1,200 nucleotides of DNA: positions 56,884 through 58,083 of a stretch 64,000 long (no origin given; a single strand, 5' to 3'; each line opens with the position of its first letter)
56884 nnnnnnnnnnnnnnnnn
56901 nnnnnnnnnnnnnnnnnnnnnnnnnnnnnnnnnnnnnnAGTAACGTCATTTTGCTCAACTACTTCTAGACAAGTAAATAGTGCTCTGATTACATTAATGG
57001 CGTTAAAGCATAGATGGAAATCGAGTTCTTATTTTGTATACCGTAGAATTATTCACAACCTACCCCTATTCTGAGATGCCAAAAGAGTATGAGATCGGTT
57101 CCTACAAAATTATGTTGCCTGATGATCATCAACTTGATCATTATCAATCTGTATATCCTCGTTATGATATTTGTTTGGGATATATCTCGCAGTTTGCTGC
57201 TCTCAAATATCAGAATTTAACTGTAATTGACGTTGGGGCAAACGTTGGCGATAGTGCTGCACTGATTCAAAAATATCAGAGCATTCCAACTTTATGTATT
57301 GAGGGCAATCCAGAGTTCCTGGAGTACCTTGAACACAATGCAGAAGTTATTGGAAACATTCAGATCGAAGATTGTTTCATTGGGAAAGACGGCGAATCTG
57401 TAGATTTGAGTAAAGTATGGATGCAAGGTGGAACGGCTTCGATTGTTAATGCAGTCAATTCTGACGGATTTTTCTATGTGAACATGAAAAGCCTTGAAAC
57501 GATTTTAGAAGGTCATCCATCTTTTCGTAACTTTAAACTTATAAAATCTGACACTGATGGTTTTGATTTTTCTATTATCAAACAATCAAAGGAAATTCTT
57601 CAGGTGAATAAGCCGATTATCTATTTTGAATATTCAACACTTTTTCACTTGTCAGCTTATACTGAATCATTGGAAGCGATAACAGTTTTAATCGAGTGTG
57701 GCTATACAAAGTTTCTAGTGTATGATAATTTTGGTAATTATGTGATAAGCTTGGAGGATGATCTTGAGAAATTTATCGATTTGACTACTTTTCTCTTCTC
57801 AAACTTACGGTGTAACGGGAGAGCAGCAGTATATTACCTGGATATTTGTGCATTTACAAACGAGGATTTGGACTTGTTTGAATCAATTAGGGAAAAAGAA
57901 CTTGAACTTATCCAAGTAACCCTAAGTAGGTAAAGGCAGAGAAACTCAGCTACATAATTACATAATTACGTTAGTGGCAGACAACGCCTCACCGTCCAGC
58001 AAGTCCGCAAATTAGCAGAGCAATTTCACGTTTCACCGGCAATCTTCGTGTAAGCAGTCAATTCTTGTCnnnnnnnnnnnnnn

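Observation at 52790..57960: Low-GC (~40%) island encoding a dual-methyltransferase/GT4 fusion and an FkbM methyltransferase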

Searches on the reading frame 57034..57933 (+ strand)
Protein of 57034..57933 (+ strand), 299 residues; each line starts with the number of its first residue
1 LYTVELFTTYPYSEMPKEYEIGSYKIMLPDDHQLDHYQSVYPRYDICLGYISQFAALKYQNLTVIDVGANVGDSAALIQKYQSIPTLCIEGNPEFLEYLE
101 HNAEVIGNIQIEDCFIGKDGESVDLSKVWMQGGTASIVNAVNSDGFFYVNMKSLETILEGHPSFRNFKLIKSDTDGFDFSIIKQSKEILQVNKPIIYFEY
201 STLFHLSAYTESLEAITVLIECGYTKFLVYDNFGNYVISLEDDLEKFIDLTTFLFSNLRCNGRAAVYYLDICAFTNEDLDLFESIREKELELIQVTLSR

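Call 5: search_protein_families(library=pfam, proteins=[window:57034-57933:+], max_evalue=0.01)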
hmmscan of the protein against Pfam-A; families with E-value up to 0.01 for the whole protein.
window:57034-57933:+ (299 aa): 1 family
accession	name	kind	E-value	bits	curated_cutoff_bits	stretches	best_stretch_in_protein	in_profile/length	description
PF05050.19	Methyltransf_21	-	8.3e-09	36.2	22.7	1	66-224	1-171/173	Methyltransferase FkbM domain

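Call 6: search_protein_families(library=ncbifam, proteins=[window:57034-57933:+], max_evalue=0.01)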
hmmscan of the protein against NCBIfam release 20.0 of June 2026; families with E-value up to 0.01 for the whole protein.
window:57034-57933:+ (299 aa): 1 family
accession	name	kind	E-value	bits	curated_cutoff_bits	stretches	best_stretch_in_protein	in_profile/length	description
TIGR01444.1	fkbM_fam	subfamily_domain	8.1e-15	55.5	37.7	1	63-201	1-143/143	FkbM family methyltransferase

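Call 45: find_homologous_proteins(query=window:57034-57933:+, max_evalue=0.001)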
Query window:57034-57933:+ (299 aa): 346 proteins with E <= 0.001 among 881 candidates; the best 120 are listed.
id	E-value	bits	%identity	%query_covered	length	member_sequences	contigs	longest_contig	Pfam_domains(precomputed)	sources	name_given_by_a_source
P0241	5.1e-187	638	100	95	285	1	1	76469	PF05050.20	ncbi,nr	ncbi:MAG: FkbM family methyltransferase [Synechococcales bacterium]|nr:FkbM family methyltransferase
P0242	2.6e-104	367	58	93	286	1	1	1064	PF05050.20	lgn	-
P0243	1.8e-103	364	59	93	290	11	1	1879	PF05050.20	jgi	jgi:FkbM family methyltransferase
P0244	4.6e-103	363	59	93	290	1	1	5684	PF05050.20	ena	-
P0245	7.7e-102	359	58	93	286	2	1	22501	PF05050.20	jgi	-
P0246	1.7e-101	358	57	93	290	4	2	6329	PF05050.20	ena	-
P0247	1.1e-98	348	58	93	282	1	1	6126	PF05050.20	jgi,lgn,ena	jgi:FkbM family methyltransferase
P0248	3.1e-98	347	55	93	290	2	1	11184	PF05050.20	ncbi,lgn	-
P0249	4.3e-98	346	58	93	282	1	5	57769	PF05050.20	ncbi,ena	-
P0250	4.7e-97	343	55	94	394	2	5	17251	PF05050.20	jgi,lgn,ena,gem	jgi:FkbM family methyltransferase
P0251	6.2e-97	343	56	93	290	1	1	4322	PF05050.20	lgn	-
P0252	2.1e-95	338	57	93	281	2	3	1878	PF05050.20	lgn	-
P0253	2.7e-95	337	53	96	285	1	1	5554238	PF05050.20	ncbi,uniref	ncbi:FkbM family methyltransferase [Leptothermofonsia sp. ETS-13]|uniref:FkbM family methyltransfera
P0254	5.0e-95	336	55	91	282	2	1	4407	PF05050.20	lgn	-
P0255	1.0e-94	335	55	94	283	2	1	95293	PF05050.20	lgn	-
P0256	7.9e-94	332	53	94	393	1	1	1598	PF05050.20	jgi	jgi:FkbM family methyltransferase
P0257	6.7e-92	326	54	93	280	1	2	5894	PF05050.20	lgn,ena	-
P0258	1.6e-91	325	55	92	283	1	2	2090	PF05050.20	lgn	-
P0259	2.1e-90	321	54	93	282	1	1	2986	PF05050.20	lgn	-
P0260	2.7e-90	321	55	93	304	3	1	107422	PF05050.20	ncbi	-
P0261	3.2e-90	321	53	93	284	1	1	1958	PF05050.20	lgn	-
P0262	8.8e-90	319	55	94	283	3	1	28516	PF05050.20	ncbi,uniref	ncbi:FkbM family methyltransferase [Pantanalinema rosaneae CENA516]|uniref:FkbM family methyltransfe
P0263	9.7e-90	319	54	93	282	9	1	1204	PF05050.20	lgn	-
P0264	1.1e-89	319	53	91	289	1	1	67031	PF05050.20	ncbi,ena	-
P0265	4.8e-89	317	52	91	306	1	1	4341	PF05050.20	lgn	-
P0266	5.1e-89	317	54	93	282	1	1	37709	PF05050.20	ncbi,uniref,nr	ncbi:FkbM family methyltransferase [Phormidium sp. LEGE 05292]|uniref:FkbM family methyltransferase 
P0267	1.1e-88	315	54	94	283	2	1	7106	PF05050.20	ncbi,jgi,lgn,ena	ncbi:MAG TPA: FkbM family methyltransferase [Microcoleaceae cyanobacterium]|jgi:FkbM family methyltr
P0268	3.4e-88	314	53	95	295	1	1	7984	PF05050.20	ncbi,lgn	-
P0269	5.7e-88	313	53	94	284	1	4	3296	PF05050.20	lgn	-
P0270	1.5e-87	312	52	93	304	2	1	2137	PF05050.20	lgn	-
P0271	2.4e-87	311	51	93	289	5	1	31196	PF05050.20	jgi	jgi:FkbM family methyltransferase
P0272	3.8e-87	311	52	93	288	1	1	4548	PF05050.20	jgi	jgi:FkbM family methyltransferase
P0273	8.1e-87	309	51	91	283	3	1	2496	PF05050.20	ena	-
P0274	1.1e-86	309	52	93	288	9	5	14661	PF05050.20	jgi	jgi:FkbM family methyltransferase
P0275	8.1e-86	306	52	91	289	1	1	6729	PF05050.20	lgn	-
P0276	9.3e-86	306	51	93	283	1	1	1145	PF05050.20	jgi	jgi:FkbM family methyltransferase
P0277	1.6e-85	305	51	90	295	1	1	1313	PF05050.20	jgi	-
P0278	8.5e-85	303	52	93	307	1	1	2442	PF05050.20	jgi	jgi:FkbM family methyltransferase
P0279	1.2e-84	302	55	92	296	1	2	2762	PF05050.20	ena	-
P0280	1.6e-84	302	52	93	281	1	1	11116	PF05050.20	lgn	-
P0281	1.9e-83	298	49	93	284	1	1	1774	PF05050.20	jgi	jgi:FkbM family methyltransferase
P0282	4.6e-83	297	51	92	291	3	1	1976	PF05050.20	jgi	-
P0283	9.6e-83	296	49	89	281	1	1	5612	PF05050.20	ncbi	-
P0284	1.2e-82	296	50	91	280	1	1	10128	PF05050.20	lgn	-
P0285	3.5e-82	294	48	93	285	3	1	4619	PF05050.20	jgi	jgi:FkbM family methyltransferase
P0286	1.3e-79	286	46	93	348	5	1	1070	PF05050.20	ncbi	ncbi:MAG: FkbM family methyltransferase, partial [Dolichospermum sp.]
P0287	5.4e-79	284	48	91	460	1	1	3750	PF05050.20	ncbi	ncbi:MAG: hypothetical protein RLZZ381_3455, partial [Cyanobacteriota bacterium]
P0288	1.2e-77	279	47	93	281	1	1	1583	PF05050.20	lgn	-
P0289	3.3e-77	278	51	92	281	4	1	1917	PF05050.20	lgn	-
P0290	3.1e-76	275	49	92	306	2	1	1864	PF05050.20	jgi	jgi:FkbM family methyltransferase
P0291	1.6e-75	272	48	92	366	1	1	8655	PF05050.20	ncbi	-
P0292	6.6e-74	267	48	93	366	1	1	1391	PF05050.20,PF05575.17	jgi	jgi:FkbM family methyltransferase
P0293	9.4e-74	267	51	91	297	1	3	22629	PF05050.20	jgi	jgi:FkbM family methyltransferase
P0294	8.4e-71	257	46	93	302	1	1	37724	PF05050.20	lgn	-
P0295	8.5e-69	250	45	91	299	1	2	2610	PF05050.20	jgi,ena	jgi:FkbM family methyltransferase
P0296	1.3e-68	250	49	87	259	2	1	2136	PF05050.20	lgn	-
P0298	4.7e-67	245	45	92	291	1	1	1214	PF05050.20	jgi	jgi:FkbM family methyltransferase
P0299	9.4e-67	244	44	94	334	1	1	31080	PF05050.20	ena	-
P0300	3.3e-66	242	43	97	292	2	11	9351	PF05050.20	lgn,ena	-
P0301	3.5e-66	242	43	93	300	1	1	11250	PF05050.20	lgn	-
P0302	4.4e-66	241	47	92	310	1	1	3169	PF05050.20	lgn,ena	-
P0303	5.3e-66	241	44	92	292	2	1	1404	PF05050.20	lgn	-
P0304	6.2e-66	241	54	69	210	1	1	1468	PF05050.20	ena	-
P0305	1.1e-64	237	42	93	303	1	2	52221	PF05050.20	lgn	-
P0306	4.4e-64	235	45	92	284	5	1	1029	PF05050.20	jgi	-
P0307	8.6e-64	234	44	93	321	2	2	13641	PF05050.20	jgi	jgi:FkbM family methyltransferase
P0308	2.9e-63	232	45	92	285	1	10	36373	PF05050.20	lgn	-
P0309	4.4e-63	232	44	92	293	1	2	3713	PF05050.20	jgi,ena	jgi:FkbM family methyltransferase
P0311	5.7e-62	228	42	92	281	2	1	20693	PF05050.20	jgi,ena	-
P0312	1.8e-61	226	43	92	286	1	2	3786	PF05050.20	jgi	jgi:FkbM family methyltransferase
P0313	2.9e-61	226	44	92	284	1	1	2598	PF05050.20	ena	-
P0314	4.4e-60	222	43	92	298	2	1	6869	PF05050.20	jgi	jgi:FkbM family methyltransferase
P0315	4.7e-60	222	42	92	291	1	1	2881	PF05050.20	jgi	jgi:FkbM family methyltransferase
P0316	2.3e-59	219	43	91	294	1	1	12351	PF05050.20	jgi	jgi:FkbM family methyltransferase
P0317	9.2e-59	217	41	93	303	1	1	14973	PF05050.20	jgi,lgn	jgi:FkbM family methyltransferase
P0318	9.9e-59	217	41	92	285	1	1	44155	PF05050.20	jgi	jgi:FkbM family methyltransferase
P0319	1.7e-58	216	43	92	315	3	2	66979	PF05050.20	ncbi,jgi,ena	ncbi:MAG: FkbM family methyltransferase [Candidatus Babeliales bacterium]|jgi:FkbM family methyltran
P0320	3.1e-58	216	40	93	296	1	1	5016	PF05050.20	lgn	-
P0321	4.1e-58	215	43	91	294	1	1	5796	PF05050.20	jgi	jgi:FkbM family methyltransferase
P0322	4.8e-58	215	40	93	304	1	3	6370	PF05050.20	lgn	-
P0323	6.8e-58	214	40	94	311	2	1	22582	PF05050.20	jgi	jgi:FkbM family methyltransferase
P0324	6.9e-58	214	41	93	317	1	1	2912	PF05050.20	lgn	-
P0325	2.1e-57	213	41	92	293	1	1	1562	PF05050.20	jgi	jgi:FkbM family methyltransferase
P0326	1.4e-56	210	42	92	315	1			PF05050.20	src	-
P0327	5.8e-56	208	41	89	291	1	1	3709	PF05050.20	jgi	jgi:FkbM family methyltransferase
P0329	9.1e-55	204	41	91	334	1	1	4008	PF05050.20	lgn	-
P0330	1.5e-53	200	39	89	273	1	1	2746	PF05050.20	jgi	jgi:FkbM family methyltransferase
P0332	5.5e-51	192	41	94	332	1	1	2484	PF05050.20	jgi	jgi:FkbM family methyltransferase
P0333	2.4e-49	186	39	91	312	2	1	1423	PF05050.20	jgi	jgi:FkbM family methyltransferase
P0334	3.5e-48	183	43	80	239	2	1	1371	PF05050.20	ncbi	-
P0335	2.4e-47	180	38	88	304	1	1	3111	PF05050.20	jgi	jgi:FkbM family methyltransferase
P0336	3.7e-47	179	35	92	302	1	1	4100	PF05050.20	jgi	jgi:FkbM family methyltransferase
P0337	4.1e-47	179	40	92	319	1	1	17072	PF05050.20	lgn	-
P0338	7.9e-47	178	40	91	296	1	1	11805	PF05050.20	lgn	-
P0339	2.2e-46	177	36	92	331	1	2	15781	PF05050.20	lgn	-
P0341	9.2e-46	175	37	92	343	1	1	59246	PF05050.20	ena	-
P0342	1.1e-45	174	37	93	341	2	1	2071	PF05050.20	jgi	jgi:FkbM family methyltransferase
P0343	4.8e-45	172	38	93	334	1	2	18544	PF05050.20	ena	-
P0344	1.0e-44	171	44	76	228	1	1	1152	PF05050.20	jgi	-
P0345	1.1e-44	171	38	95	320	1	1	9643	PF05050.20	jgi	jgi:FkbM family methyltransferase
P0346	1.3e-44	171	39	89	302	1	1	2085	PF05050.20,PF05575.17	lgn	-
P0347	2.2e-44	170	36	90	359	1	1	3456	PF05050.20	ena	-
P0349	6.2e-41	159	35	92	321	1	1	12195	PF05050.20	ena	-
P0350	3.1e-40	157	36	92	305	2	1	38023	PF05050.20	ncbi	-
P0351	1.3e-38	151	34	91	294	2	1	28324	PF05050.20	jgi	jgi:FkbM family methyltransferase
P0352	9.7e-38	148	36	91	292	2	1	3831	PF05050.20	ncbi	-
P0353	5.6e-34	136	32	86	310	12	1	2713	PF05050.20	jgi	jgi:FkbM family methyltransferase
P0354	1.7e-33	134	34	91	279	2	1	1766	PF05050.20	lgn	-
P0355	2.1e-33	134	34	91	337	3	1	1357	PF05050.20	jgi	jgi:FkbM family methyltransferase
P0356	9.5e-33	132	31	91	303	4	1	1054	PF05050.20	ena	-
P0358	3.0e-32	130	33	86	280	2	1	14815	PF05050.20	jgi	jgi:FkbM family methyltransferase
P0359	3.9e-31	127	32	89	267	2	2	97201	PF05050.20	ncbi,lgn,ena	-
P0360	6.4e-31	126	33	92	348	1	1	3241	PF05050.20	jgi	jgi:FkbM family methyltransferase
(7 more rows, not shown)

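Call 46: find_encoding_contigs(protein=P0253, flank=10000, max_places=1)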
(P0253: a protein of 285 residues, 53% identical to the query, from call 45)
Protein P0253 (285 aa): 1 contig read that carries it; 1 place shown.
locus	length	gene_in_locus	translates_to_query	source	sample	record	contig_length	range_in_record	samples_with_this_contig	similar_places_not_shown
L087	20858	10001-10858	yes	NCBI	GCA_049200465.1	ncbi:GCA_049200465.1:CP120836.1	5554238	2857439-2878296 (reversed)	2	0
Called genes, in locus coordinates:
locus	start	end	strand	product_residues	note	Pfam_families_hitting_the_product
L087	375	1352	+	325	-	PF02449:Glyco_hydro_42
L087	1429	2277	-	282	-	-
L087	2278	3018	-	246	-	PF18139:LSDAT_euk, PF18171:LSDAT_prok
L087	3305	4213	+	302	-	PF01048:PNP_UDP_1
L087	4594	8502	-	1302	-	PF11965:DUF3479, PF02514:CobN-Mg_chel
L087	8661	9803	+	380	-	PF13439:Glyco_transf_4, PF13579:Glyco_trans_4_4 (weak), PF00534:Glycos_transf_1, PF13692:Glyco_trans_1_4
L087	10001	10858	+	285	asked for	PF05050:Methyltransf_21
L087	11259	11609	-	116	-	PF13728:TraF (weak), PF00085:Thioredoxin, PF13098:Thioredoxin_2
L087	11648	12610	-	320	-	PF01266:DAO (faint), PF07992:Pyr_redox_2, PF13738:Pyr_redox_3, PF00070:Pyr_redox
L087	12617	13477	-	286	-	PF02683:DsbD_TM, PF13386:DsbD_2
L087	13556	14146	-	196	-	PF00578:AhpC-TSA (weak), PF00085:Thioredoxin, PF08534:Redoxin, PF13905:Thioredoxin_8 (weak)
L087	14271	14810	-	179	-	-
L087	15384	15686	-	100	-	-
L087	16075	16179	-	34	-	-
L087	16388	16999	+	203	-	-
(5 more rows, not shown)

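Call 60: find_encoding_contigs(protein=P0241, flank=10000, max_places=2)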
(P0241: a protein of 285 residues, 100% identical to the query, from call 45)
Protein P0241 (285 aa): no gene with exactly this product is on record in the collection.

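Call 64: search_solved_structures(query=window:57076-57933:+, max_evalue=0.1)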
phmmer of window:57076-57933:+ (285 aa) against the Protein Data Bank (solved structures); distinct sequences matched with E-value up to 0.1: 0.
